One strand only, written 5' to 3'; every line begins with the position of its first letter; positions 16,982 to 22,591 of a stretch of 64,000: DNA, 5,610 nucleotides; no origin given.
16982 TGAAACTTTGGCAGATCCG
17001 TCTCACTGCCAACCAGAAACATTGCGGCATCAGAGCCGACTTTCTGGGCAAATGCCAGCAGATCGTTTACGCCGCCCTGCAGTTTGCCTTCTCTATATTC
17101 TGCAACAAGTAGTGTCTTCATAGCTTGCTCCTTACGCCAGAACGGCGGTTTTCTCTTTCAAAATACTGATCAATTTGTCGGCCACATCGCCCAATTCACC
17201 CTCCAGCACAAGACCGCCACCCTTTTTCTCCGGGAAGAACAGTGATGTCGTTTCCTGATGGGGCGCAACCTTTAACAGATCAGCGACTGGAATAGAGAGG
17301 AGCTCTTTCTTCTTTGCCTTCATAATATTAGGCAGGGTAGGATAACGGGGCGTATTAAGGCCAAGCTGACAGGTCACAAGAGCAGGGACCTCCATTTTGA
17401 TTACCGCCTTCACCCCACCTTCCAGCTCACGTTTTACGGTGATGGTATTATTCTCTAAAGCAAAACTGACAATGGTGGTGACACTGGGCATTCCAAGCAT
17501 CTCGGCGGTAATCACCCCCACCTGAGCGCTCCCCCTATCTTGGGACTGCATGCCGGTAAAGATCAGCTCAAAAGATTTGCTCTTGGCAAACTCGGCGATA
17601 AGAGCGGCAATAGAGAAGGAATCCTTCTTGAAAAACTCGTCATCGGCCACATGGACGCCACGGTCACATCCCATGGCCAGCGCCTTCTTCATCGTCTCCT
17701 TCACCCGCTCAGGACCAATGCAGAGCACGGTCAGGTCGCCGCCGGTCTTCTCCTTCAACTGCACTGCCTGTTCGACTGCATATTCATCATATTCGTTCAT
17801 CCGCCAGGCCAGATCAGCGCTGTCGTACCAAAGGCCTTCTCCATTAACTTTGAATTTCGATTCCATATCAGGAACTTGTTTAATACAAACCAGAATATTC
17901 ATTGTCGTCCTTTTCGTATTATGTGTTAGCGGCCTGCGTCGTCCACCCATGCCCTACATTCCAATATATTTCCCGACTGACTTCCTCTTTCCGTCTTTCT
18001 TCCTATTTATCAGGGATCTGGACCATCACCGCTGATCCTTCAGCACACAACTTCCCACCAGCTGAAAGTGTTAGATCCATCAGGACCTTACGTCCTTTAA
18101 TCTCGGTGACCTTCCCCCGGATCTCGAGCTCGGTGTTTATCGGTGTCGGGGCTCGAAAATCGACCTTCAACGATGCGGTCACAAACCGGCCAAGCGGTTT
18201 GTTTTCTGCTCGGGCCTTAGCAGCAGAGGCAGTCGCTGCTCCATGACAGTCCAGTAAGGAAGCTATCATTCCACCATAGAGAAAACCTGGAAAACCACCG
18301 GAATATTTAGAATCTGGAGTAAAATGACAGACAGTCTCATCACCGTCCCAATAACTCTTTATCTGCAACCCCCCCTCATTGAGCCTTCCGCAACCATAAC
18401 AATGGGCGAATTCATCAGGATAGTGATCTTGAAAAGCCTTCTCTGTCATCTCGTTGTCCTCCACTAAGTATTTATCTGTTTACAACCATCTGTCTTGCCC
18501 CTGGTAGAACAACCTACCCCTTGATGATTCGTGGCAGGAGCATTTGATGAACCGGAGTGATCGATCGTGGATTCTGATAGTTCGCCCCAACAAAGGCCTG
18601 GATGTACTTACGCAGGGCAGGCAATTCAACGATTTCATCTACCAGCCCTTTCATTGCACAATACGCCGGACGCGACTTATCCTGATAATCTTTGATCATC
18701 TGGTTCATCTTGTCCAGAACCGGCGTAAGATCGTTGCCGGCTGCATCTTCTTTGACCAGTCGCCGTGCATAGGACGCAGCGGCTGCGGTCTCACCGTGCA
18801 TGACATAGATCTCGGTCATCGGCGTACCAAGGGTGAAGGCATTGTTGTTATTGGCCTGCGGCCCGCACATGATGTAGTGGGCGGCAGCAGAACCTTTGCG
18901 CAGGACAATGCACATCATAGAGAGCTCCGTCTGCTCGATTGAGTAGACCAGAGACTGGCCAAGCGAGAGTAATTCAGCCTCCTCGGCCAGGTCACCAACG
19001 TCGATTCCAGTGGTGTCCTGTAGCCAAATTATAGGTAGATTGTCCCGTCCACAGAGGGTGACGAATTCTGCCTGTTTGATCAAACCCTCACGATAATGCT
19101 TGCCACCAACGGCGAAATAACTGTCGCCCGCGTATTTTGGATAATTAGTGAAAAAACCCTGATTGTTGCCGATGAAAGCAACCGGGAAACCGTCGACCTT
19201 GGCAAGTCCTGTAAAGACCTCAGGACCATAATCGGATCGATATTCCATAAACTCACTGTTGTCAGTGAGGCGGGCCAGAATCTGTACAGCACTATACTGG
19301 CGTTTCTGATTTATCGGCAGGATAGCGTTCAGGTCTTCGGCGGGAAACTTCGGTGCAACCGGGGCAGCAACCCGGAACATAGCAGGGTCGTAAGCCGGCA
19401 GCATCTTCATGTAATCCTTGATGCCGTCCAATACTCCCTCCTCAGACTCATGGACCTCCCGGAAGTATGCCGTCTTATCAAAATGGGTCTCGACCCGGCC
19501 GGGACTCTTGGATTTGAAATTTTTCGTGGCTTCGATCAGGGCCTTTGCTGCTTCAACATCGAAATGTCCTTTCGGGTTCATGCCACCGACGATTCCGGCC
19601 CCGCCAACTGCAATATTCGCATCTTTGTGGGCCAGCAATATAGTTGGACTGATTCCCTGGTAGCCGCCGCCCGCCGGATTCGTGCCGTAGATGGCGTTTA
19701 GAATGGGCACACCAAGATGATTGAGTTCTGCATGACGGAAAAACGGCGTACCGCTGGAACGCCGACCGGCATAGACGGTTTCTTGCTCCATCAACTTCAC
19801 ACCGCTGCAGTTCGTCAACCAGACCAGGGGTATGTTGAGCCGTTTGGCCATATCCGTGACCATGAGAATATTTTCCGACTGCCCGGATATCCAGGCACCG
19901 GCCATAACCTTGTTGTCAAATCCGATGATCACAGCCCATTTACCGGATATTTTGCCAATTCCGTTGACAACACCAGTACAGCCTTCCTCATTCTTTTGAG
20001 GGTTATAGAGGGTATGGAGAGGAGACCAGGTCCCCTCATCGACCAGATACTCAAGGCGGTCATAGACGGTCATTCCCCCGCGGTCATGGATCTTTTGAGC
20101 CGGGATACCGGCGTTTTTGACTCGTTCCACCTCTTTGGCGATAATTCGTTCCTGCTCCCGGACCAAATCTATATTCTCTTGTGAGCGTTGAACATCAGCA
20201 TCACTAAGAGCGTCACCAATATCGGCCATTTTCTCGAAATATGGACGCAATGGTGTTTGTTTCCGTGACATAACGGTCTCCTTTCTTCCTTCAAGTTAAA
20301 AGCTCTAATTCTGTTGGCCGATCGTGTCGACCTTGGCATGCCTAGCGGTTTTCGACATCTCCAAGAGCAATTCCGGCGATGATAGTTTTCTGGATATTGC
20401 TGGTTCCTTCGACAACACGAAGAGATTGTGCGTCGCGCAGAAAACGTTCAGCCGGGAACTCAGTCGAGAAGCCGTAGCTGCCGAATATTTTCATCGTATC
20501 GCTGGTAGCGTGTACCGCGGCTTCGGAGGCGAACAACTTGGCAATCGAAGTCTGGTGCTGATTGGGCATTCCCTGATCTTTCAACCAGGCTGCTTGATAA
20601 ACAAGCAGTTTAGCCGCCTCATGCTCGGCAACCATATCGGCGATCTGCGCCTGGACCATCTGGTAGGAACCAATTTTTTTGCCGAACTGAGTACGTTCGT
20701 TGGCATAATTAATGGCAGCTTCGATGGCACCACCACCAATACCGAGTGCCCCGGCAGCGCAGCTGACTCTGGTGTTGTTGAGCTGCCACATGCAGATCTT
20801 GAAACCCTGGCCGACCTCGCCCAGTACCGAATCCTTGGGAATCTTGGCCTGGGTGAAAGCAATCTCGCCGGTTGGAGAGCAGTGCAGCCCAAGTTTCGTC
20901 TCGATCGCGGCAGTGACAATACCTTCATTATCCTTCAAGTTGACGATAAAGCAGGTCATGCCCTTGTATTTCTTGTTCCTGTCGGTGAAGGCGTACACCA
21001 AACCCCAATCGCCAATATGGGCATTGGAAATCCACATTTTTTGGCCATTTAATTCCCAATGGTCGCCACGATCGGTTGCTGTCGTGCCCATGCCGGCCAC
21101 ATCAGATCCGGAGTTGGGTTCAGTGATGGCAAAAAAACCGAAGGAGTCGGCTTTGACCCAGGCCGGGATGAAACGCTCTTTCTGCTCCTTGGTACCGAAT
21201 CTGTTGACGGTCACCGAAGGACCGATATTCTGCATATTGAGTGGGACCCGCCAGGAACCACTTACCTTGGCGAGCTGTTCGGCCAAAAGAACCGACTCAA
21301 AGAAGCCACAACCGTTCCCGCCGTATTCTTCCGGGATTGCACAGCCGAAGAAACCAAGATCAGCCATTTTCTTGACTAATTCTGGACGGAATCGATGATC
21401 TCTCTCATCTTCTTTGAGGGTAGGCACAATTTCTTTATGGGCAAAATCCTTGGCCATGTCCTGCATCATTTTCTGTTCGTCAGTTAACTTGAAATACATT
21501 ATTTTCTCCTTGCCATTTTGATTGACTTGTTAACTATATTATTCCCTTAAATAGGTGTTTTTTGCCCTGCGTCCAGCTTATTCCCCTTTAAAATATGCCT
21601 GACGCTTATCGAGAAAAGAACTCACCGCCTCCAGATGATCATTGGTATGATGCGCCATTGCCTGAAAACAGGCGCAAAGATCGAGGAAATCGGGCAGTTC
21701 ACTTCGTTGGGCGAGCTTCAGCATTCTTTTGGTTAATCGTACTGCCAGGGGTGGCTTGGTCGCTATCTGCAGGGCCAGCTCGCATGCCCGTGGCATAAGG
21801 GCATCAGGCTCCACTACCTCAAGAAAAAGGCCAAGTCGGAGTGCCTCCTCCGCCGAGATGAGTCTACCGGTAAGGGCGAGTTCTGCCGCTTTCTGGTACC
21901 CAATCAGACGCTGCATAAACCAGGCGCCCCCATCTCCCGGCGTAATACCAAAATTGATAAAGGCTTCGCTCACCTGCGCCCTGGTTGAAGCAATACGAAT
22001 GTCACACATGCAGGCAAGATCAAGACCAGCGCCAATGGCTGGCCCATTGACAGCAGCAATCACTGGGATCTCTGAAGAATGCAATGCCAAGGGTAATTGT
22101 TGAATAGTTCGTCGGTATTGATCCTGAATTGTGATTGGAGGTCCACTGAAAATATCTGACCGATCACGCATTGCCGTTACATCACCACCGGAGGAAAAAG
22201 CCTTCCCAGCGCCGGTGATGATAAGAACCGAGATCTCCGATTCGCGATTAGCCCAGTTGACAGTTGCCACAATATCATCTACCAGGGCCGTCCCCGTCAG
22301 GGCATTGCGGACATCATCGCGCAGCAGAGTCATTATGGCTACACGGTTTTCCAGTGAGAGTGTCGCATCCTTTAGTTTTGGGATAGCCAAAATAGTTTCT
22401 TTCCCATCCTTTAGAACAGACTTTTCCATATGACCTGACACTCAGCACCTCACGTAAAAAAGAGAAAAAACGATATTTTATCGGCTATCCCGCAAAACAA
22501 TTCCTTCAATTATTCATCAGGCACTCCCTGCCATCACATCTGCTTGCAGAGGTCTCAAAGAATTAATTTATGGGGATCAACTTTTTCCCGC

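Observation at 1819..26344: Candidate complete anaerobic 5-aminovalerate -> glutarate -> acetyl-CoA pathway in one 24.5-kb supercluster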

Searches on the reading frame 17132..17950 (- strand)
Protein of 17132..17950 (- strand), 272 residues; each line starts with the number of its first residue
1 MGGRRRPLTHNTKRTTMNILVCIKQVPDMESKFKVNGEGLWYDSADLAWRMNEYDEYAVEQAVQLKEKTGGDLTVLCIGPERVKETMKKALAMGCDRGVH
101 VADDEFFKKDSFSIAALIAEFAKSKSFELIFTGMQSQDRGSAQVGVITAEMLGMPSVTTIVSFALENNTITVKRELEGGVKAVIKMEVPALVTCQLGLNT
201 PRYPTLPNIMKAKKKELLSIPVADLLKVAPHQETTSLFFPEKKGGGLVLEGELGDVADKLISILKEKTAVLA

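Call 4: search_protein_families(library=pfam, proteins=[window:17132-17950:-])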
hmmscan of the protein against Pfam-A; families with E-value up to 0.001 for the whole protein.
window:17132-17950:- (272 aa): 1 family
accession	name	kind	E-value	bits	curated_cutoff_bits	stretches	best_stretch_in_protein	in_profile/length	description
PF01012.27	ETF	-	7.2e-41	140.4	26.7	1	42-224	4-180/181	Electron transfer flavoprotein domain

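Call 6: search_protein_families(library=ncbifam, proteins=[window:17132-17950:-], max_evalue=1e-8)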
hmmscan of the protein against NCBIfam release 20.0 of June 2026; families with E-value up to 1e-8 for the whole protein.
window:17132-17950:- (272 aa): 6 families
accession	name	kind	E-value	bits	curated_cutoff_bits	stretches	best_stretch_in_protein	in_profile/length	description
NF040731.1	flavo_sub_EftB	exception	4e-42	144.3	445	1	18-268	1-258/260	electron transfer flavoprotein subunit beta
NF042971.1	AcrlCoAredClosAcrB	equivalog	5.8e-41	140.3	475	1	17-268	1-264/266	acryloyl-CoA reductase electron transfer subunit gamma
NF008998.0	PRK12342.1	equivalog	2.1e-29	102.6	338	1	17-266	1-251/254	electron transfer flavoprotein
NF002888.0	PRK03359.1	subfamily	3.6e-27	95.4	219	1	17-242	1-229/256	putative electron transfer flavoprotein FixA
TIGR04503.1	mft_etfB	hypoth_equivalog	7.2e-18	64.9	200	1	46-233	25-226/290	mycofactocin-associated electron transfer flavoprotein beta subunit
NF051844.1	ETFlavBetaProt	equivalog_domain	3.1e-10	40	350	1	50-205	19-167/254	electron transfer flavoprotein subunit beta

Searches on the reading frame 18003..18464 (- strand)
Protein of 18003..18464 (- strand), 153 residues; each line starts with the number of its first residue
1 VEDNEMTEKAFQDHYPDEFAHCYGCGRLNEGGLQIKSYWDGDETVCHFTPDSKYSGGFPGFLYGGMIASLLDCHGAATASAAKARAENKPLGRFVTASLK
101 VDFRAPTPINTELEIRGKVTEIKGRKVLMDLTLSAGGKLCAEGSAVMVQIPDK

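Call 4: search_protein_families(library=pfam, proteins=[window:18003-18464:-])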
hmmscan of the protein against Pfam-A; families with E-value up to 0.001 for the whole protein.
window:18003-18464:- (153 aa): 2 families
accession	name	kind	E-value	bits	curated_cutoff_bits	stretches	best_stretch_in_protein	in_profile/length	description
PF03061.28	4HBT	-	1.5e-08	35.3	20.6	1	60-136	2-73/79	Thioesterase superfamily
PF22636.2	FlK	-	3.7e-05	24.2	27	1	95-148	45-98/103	Fluoroacetyl-CoA-specific thioesterase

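Call 6: search_protein_families(library=ncbifam, proteins=[window:18003-18464:-], max_evalue=1e-8)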
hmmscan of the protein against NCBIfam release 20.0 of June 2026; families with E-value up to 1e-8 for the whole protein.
window:18003-18464:- (153 aa): 0 families

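Call 64: search_protein_families(library=ncbifam, proteins=[window:18003-18464:-], max_evalue=0.001)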
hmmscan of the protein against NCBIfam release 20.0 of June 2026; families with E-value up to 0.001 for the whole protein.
window:18003-18464:- (153 aa): 1 family
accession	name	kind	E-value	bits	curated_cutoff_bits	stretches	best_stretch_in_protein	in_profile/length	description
TIGR02799.1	thio_ybgC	equivalog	0.00017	21.8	141.35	1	87-149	46-108/126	tol-pal system-associated acyl-CoA thioesterase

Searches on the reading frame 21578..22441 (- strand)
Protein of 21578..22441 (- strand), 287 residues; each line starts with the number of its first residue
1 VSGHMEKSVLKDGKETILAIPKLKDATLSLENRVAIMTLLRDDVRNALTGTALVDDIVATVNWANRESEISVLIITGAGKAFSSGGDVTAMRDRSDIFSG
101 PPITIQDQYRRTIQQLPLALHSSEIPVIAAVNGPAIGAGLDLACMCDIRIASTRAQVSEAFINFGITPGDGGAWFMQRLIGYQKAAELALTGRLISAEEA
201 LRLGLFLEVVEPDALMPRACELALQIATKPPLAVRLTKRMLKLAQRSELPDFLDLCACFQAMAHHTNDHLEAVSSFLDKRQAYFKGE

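Call 4: search_protein_families(library=pfam, proteins=[window:21578-22441:-])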
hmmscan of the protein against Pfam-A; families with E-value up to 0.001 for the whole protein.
window:21578-22441:- (287 aa): 2 families
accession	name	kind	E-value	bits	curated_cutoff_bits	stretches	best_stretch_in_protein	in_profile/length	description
PF00378.25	ECH_1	-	1.6e-51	175.5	27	1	31-286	3-250/251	Enoyl-CoA hydratase/isomerase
PF16113.10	ECH_2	-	1.4e-25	90.9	27.2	1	35-212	2-174/335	Enoyl-CoA hydratase/isomerase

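Call 6: search_protein_families(library=ncbifam, proteins=[window:21578-22441:-], max_evalue=1e-8)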
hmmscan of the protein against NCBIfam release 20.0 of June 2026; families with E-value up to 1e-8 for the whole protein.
window:21578-22441:- (287 aa): 70 families (the best 25 are shown)
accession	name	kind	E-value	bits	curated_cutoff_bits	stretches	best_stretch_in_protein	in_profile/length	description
NF006699.0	PRK09245.1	subfamily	4e-100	334.5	354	1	31-286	10-265/266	crotonase/enoyl-CoA hydratase family protein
NF051848.1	EnCoAHydtEchA19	equivalog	3e-53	181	400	1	28-286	4-257/258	enoyl-CoA hydratase EchA19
NF006109.0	PRK08260.1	subfamily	6.9e-52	176.5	320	1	25-286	5-277/296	enoyl-CoA hydratase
NF004525.0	PRK05870.1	equivalog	1.5e-50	172.5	285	1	27-263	6-233/249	enoyl-CoA hydratase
NF004475.0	PRK05809.1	subfamily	3.4e-50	171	394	1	23-285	3-258/260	short-chain-enoyl-CoA hydratase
TIGR02280.1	PaaB1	equivalog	5.3e-49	167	345.15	1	29-287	4-256/256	2-(1,2-epoxy-1,2-dihydrophenyl)acetyl-CoA isomerase PaaG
NF007239.0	PRK09674.1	equivalog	1e-48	166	371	1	29-286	9-256/257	2,3-dehydroadipyl-CoA hydratase PaaF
NF006107.0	PRK08258.1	equivalog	3.6e-47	161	330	1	24-287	17-277/277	enoyl-CoA hydratase family protein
NF004635.0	PRK05981.1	equivalog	3.1e-46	158.1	351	1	24-286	4-265/266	enoyl-CoA hydratase/isomerase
NF004840.0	PRK06190.1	equivalog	4.1e-46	157.7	253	1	31-264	11-236/260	enoyl-CoA hydratase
NF006007.0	PRK08138.1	subfamily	9e-46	156.4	355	1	31-286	15-260/261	enoyl-CoA hydratase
NF046063.1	oxepin_alt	equivalog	5.1e-45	153.9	300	1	31-282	7-253/254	oxepin-CoA hydrolase, alternative type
NF005700.0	PRK07511.1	subfamily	9.3e-45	153.2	274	1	31-285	10-259/260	enoyl-CoA hydratase family protein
NF004794.0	PRK06142.1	equivalog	1.3e-44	152.9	308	1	25-286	7-272/273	crotonase/enoyl-CoA hydratase family protein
NF004857.0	PRK06210.1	equivalog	2.2e-44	151.9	341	1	29-286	13-274/275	enoyl-CoA hydratase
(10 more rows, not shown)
